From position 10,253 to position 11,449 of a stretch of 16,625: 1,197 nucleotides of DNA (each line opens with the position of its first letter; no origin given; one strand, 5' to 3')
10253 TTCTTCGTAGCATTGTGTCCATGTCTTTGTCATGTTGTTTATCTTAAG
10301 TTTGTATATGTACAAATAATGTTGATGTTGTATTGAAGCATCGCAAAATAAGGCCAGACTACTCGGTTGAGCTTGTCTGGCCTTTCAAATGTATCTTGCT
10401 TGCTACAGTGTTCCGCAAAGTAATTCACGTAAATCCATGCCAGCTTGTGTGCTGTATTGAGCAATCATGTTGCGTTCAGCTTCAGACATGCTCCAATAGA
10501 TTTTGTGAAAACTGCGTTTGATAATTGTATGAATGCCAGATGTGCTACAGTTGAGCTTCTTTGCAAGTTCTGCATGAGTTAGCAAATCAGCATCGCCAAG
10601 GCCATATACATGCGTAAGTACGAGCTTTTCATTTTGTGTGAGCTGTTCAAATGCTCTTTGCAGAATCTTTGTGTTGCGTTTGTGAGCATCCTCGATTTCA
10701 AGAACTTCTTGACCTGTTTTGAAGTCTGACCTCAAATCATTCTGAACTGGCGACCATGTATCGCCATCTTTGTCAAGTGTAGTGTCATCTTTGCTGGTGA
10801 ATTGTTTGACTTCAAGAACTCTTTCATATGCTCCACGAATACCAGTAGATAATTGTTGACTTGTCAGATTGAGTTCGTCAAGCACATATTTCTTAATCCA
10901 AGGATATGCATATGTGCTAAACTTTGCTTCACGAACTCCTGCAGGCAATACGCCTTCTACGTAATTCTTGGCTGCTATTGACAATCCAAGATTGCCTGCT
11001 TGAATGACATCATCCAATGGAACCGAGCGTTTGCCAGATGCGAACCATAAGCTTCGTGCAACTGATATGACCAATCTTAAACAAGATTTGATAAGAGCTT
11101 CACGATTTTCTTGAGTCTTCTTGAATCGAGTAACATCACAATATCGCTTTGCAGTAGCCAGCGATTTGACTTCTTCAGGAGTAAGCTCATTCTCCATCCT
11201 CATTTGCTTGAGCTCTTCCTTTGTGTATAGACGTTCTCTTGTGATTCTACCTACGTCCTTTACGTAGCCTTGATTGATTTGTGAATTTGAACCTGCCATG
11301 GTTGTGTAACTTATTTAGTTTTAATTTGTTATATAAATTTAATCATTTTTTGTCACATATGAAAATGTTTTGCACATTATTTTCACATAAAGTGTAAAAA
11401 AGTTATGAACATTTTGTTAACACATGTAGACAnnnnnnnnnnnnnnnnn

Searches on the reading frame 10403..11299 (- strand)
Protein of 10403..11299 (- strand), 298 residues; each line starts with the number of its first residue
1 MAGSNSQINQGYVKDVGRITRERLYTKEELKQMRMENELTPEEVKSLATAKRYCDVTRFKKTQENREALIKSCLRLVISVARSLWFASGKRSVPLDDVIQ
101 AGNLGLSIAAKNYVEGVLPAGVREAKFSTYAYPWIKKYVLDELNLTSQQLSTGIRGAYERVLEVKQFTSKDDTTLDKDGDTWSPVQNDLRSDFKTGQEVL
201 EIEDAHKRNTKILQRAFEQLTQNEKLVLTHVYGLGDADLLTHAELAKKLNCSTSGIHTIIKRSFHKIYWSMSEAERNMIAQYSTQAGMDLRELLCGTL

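Call 7: search_protein_families(library=pfam, proteins=[window:10403-11299:-], max_evalue=0.01)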
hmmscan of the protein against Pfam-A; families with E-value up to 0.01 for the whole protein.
window:10403-11299:- (298 aa): 3 families
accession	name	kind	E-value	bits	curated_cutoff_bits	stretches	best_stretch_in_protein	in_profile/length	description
PF04542.20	Sigma70_r2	-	4.9e-08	33.1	24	1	69-143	1-65/71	Sigma-70 region 2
PF04545.22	Sigma70_r4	-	1.8e-06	27.8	24.1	1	216-267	1-48/50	Sigma-70, region 4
PF08281.18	Sigma70_r4_2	-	0.0084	16.2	25.7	0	212-263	3-50/54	Sigma-70, region 4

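Call 8: search_protein_families(library=phrogs, proteins=[window:10403-11299:-], max_evalue=0.001)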
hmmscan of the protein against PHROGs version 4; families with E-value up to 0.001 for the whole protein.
window:10403-11299:- (298 aa): 2 families
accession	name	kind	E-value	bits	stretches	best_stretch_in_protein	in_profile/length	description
phrog_351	-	transcription regulation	4.7e-25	89.3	1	35-267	472-722/928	RNA polymerase sigma factor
phrog_1190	-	transcription regulation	0.00091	20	0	205-274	100-162/167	RNA polymerase sigma factor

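Call 13: find_encoding_contigs(protein=window:10403-11299:-, flank=10000, max_places=10)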
Protein window:10403-11299:- (298 aa): 1 contig read that carries it; 1 place shown.
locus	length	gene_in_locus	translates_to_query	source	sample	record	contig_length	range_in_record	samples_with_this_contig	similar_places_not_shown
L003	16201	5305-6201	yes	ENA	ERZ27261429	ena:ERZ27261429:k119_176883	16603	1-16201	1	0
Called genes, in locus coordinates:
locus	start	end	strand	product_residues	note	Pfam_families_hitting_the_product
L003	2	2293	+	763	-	?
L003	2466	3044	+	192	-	-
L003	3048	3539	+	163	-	-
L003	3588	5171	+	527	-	-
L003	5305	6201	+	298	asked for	PF04542:Sigma70_r2 (weak), PF04545:Sigma70_r4 (weak)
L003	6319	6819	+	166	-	-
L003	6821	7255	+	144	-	-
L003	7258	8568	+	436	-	-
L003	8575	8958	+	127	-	-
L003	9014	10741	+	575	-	-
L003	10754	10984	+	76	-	-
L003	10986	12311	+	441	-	-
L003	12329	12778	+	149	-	-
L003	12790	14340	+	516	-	-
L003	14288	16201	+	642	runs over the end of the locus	-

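Call 16: find_related_loci(query=window:10403-11299:-, collection=viral_contigs, flank=10000)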
Query window:10403-11299:- (298 aa) in viral_contigs; peptide patterns used: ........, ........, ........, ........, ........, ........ (x = any residue, [..] = any of these).
5 stretches matched a pattern; 2 encode a relative of the query (tblastn E <= 1e-3); 2 distinct loci.
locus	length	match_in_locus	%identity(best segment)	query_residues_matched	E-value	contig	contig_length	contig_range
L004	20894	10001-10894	97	1-298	0e+0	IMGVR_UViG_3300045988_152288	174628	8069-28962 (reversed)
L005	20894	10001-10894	96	1-298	0e+0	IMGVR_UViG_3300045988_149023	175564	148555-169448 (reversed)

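Call 22: find_homologous_proteins(query=window:10403-11299:-, max_evalue=0.00001)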
Query window:10403-11299:- (298 aa): 14 proteins with E <= 0.00001 among 2398 candidates.
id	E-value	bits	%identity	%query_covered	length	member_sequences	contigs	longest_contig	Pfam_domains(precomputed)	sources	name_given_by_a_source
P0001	5.5e-186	634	96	100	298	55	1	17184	PF04545.23,PF04542.21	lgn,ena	-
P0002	5.1e-152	523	78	99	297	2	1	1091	PF04545.23,PF04542.21,PF08281.19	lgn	-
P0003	2.9e-112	392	62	98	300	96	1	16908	PF04545.23,PF04542.21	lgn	-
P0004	1.0e-111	391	60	98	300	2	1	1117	PF04542.21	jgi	jgi:RNA polymerase sigma factor (sigma-70 family)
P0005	2.4e-110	386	58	98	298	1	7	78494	PF04542.21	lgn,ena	-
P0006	3.0e-105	369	59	98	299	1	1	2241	PF04545.23,PF04542.21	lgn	-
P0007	1.6e-104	367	58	99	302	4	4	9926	PF04545.23,PF04542.21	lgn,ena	-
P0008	2.0e-102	360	56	99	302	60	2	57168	PF04545.23,PF04542.21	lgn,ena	-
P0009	5.4e-97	342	55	100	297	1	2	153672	PF04545.23,PF04542.21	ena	-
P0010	4.1e-80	287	62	74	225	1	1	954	PF04545.23,PF04542.21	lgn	-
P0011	2.1e-68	249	43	98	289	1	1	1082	PF04545.23,PF04542.21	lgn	-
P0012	1.1e-6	46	27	79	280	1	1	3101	PF04545.23,PF04542.21,PF04539.23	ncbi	-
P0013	1.8e-6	45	29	83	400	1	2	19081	PF04545.23,PF00140.26,PF03979.20,PF04542.21,PF04539.23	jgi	jgi:RNA polymerase primary sigma factor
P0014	2.7e-6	45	27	79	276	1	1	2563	PF04545.23,PF00140.26,PF04542.21,PF04539.23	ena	-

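Call 23: find_encoding_contigs(protein=P0009, flank=10000, max_places=2)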
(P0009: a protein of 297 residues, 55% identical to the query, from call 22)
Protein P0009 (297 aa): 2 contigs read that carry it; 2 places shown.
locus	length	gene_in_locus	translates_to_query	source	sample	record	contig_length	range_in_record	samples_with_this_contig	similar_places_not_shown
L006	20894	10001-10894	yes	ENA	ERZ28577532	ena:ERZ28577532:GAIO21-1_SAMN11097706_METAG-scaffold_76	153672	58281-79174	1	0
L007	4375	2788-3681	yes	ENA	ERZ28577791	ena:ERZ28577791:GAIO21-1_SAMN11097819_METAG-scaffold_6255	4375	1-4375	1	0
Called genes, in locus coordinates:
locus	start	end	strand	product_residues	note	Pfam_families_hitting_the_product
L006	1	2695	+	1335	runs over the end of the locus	-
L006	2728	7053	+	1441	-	-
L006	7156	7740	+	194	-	-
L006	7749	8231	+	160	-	-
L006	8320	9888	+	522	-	-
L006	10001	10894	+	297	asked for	PF04542:Sigma70_r2 (faint), PF04545:Sigma70_r4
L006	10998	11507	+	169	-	-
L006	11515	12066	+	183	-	-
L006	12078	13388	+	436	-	-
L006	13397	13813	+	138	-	-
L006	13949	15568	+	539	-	-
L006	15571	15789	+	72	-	-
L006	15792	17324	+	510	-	-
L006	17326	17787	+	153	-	-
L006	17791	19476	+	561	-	-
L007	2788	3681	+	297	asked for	PF04542:Sigma70_r2 (faint), PF04545:Sigma70_r4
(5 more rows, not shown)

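Call 24: find_encoding_contigs(protein=P0005, flank=10000, max_places=2)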
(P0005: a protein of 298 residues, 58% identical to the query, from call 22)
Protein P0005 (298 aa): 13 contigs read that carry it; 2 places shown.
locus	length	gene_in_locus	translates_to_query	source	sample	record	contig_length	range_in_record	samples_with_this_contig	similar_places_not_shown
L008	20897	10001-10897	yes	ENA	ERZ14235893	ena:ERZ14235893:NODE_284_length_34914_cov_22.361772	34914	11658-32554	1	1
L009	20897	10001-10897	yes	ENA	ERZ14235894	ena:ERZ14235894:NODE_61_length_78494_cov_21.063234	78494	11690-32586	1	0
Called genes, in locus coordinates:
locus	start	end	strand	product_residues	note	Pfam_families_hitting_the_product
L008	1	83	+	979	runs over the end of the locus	-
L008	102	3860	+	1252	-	-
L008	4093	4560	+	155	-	-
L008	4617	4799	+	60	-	-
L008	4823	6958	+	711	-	-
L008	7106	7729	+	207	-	-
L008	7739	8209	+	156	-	-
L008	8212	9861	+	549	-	-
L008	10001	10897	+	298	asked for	PF04542:Sigma70_r2 (weak)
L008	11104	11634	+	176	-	-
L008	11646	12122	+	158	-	-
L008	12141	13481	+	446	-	-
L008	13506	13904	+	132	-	-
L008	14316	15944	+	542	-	-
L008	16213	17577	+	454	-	-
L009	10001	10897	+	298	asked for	PF04542:Sigma70_r2 (weak)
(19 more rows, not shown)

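Call 25: find_encoding_contigs(protein=P0008, flank=10000, max_places=2)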
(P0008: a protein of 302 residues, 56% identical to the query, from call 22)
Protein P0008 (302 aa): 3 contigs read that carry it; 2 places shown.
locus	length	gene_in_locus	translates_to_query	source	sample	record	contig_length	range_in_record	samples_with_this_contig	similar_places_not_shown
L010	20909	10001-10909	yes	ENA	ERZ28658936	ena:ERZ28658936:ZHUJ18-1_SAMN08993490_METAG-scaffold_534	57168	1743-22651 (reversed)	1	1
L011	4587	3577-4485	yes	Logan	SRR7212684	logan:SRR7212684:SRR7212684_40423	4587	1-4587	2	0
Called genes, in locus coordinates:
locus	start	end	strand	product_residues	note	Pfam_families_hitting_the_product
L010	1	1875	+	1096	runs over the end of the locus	-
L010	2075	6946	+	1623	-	PF08308:PEGA (faint), PF25641:Head_fiber_dimeric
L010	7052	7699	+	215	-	-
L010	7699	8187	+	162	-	-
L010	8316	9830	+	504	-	-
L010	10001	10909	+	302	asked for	PF04542:Sigma70_r2 (weak), PF04545:Sigma70_r4 (weak)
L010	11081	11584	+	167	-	-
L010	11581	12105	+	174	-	-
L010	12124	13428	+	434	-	-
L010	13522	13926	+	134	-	-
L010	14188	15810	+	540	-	-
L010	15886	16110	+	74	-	-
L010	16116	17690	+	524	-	-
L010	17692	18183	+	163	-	-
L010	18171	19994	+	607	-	-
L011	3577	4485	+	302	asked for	PF04542:Sigma70_r2 (weak), PF04545:Sigma70_r4 (weak)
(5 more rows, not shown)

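Call 26: find_encoding_contigs(protein=P0003, flank=10000, max_places=2)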
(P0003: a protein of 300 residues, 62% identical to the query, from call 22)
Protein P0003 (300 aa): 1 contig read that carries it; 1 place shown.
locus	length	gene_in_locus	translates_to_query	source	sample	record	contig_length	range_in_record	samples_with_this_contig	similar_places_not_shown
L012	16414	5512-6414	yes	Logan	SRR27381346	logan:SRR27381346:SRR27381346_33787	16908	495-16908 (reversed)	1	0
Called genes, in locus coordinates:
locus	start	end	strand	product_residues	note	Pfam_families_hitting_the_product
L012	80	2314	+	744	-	-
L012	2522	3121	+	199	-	-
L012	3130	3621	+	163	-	-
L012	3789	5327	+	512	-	-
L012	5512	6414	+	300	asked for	PF04542:Sigma70_r2 (faint), PF04545:Sigma70_r4 (weak)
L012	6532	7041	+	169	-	-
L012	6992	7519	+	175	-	-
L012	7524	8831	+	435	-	-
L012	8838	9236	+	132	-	-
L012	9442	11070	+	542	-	-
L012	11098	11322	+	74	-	-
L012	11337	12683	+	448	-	-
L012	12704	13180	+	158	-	-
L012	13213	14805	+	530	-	-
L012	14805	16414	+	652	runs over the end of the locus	-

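Call 28: find_encoding_contigs(protein=P0002, flank=10000, max_places=3)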
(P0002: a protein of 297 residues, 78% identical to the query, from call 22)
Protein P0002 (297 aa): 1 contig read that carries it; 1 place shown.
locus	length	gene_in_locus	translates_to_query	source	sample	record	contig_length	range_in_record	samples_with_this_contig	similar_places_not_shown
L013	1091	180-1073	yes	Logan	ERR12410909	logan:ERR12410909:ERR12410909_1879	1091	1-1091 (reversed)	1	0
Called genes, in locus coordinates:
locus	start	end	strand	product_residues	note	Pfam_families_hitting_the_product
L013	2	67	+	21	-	?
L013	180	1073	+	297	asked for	PF04542:Sigma70_r2 (weak), PF08281:Sigma70_r4_2, PF04545:Sigma70_r4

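Call 29: find_encoding_contigs(protein=P0007, flank=10000, max_places=3)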
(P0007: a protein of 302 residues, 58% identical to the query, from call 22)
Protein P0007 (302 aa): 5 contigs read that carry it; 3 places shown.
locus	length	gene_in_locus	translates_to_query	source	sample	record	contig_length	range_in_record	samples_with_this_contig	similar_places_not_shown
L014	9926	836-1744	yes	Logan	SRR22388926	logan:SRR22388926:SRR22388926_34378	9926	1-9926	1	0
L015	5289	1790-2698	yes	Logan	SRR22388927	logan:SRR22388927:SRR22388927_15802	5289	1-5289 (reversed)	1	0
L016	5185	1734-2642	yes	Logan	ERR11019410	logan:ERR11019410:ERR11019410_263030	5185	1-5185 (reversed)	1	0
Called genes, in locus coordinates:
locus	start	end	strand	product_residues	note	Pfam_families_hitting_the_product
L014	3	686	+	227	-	?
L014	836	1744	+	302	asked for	PF04542:Sigma70_r2 (weak), PF04545:Sigma70_r4 (weak)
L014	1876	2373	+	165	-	-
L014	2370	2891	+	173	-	-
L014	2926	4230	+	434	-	-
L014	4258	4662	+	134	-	-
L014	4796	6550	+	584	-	-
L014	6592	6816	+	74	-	-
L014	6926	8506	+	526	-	-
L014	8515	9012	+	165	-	-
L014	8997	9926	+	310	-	?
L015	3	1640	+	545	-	?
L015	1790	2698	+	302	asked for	PF04542:Sigma70_r2 (weak), PF04545:Sigma70_r4 (weak)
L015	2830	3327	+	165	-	-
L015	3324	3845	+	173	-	-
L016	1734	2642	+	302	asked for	PF04542:Sigma70_r2 (weak), PF04545:Sigma70_r4 (weak)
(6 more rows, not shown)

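Call 30: find_encoding_contigs(protein=P0006, flank=10000, max_places=3)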
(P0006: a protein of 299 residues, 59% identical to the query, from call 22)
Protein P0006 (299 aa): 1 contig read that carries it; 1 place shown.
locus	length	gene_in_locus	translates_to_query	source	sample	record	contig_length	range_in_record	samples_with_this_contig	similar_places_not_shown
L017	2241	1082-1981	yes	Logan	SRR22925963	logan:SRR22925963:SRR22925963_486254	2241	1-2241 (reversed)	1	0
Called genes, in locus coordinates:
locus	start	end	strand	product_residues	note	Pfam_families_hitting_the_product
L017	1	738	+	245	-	?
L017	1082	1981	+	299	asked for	PF04542:Sigma70_r2 (faint), PF04545:Sigma70_r4 (weak)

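Call 40: search_dna_similar(query=window:10403-11299:-, collection=phages, mode=protein, max_evalue=0.001, max_rows=15)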
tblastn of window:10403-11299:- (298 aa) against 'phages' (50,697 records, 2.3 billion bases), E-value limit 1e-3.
Records with a match: 23; places in all: 23; records where one place covers at least 80% of the query: 1.
Best place of each record, by identity: <60% 23.
By first word of the organism name: Bacteriophage 6; Vibrio 5; Tenacibaculum 5; Chryseobacterium 2; Sphingomonas 2; Cyanophage 2; uncultured 1.
By host as written in the record: - 9; Tenacibaculum maritimum 3; Chryseobacterium indologenes MA9 2; Sphingomonas paucimobilis, Felix d'Herelle Reference Center for Phages host ... 2; Synechococcus sp. WH7803 2; Tenacibaculum sp. 2; Vibrio alginolyticus AF-1 1; Vibrio parahaemolyticus 1; and 1 more.
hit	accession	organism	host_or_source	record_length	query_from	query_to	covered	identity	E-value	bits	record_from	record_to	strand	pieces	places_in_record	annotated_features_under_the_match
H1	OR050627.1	Chryseobacterium phage MA9V-1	Chryseobacterium indologenes MA9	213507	27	294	90%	27.6%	1e-10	68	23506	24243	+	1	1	RNA polymerase sigma factor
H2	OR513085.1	Chryseobacterium phage MA9V-2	Chryseobacterium indologenes MA9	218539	65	294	77%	28.6%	7e-10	66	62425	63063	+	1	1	RNA polymerase sigma factor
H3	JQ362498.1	Sphingomonas phage PAU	Sphingomonas paucimobilis, Felix ...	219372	61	267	69%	30.0%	4e-11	69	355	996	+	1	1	1: gp1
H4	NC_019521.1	Sphingomonas phage PAU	Sphingomonas paucimobilis, Felix ...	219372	61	267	69%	30.0%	4e-11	69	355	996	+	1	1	1: RNA polymerase sigma factor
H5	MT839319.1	Bacteriophage sp.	human fecal samples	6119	10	139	44%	33.8%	1e-4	49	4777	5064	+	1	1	record has no annotation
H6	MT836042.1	Bacteriophage sp.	human fecal samples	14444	39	139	34%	41.2%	3e-4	48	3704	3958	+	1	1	record has no annotation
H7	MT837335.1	Bacteriophage sp.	human fecal samples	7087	10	139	44%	31.5%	5e-5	50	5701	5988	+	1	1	record has no annotation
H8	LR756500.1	uncultured phage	metagenomic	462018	16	139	42%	31.7%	7e-5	50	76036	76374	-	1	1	record has no annotation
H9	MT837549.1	Bacteriophage sp.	human fecal samples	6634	26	136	37%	34.2%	2e-4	49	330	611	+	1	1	record has no annotation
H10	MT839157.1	Bacteriophage sp.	human fecal samples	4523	39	139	34%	36.6%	9e-5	50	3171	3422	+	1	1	record has no annotation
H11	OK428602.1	Vibrio phage BX-1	Vibrio alginolyticus AF-1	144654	66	135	23%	48.0%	5e-5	50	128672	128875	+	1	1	hypothetical protein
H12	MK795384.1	Vibrio phage VAP7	sewage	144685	66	135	23%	48.0%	5e-5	50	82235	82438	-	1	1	RNA polymerase sigma factor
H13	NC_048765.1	Vibrio phage VAP7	sewage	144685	66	135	23%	48.0%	5e-5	50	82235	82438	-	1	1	RNA polymerase sigma factor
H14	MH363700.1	Vibrio phage VP-1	Vibrio parahaemolyticus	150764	66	135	23%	48.0%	5e-5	50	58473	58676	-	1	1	none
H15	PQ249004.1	Vibrio phage vB_VpaS_SD25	Vibrio parahaemolyticus LCU-VP51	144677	66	135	23%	48.0%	5e-5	50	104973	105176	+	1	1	hypothetical protein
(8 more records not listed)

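Call 88: search_solved_structures(query=window:10403-11299:-, max_evalue=0.001)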
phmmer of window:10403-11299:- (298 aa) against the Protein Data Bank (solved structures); distinct sequences matched with E-value up to 0.001: 25.
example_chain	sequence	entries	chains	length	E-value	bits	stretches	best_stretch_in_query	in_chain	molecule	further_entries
8h3v_G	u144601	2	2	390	2.6e-06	30.1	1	63-168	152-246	RNA polymerase sigma factor SigA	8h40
8gzg_F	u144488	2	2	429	2.8e-06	30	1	31-168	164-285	RNA polymerase sigma factor SigA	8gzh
5h6x_A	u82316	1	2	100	7.2e-06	28.6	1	58-139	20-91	RNA polymerase sigma factor RpoS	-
9dvs_G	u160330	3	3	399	7.4e-06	28.6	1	61-168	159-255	RNA polymerase sigma factor SigA1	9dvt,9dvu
1sig_A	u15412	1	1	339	2.3e-05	26.9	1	19-139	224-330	RNA POLYMERASE PRIMARY SIGMA FACTOR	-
7xya_F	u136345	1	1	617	3.6e-05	26.3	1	12-140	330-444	RNA polymerase sigma factor RpoD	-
1l9u_H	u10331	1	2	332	5.9e-05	25.6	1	43-139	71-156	SIGMA FACTOR SIGA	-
4xln_F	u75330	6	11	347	5.9e-05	25.6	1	43-139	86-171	RNA polymerase sigma factor SigA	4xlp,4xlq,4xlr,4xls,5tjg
3dxj_F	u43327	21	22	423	8.1e-05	25.2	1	41-139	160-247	RNA polymerase pricipal sigma factor (RpoD); CHAIN F, P | RNA polymerase sigma factor | RNA polymerase sigma factor SigA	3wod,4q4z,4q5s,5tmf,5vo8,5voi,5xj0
1iw7_F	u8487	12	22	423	8.2e-05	25.2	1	41-139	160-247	RNA polymerase sigma-70 subunit | principal sigma factor | DNA-directed RNA polymerase sigma chain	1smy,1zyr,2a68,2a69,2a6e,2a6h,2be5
4g7h_F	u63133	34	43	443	9.3e-05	25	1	41-139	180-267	RNA polymerase sigma factor | DNA directed RNA polymerase sigma factor A | RNA polymerase sigma factor SigA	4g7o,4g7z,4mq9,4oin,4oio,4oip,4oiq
5x21_F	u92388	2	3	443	9.4e-05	25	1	41-139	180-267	RNA polymerase sigma factor SigA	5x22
9ujk_F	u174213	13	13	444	9.4e-05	25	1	41-139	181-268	RNA polymerase sigma factor SigA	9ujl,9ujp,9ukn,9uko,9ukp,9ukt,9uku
9fo6_F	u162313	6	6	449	9.7e-05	24.9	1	41-139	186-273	RNA polymerase sigma factor SigA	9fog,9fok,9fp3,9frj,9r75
6kj6_F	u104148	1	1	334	0.00011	24.8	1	64-139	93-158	RNA polymerase sigma factor RpoS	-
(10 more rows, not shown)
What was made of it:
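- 10403..11299 (-): Sigma-70-family sigma factor gene (298 aa; regions 2 and 4). Pfam Sigma70_r2 4.9e-8 and Sigma70_r4 1.8e-6 (call 7); phrog_351 4.7e-25 (call 8); PDB SigA/RpoS region 2 matches (call 88).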

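Call 96: search_protein_families(library=pfam, proteins=[L004:8840-9898:+], max_evalue=0.01)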
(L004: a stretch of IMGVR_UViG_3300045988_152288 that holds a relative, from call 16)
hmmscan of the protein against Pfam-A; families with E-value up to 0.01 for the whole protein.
L004:8840-9898:+ (352 aa): 0 families
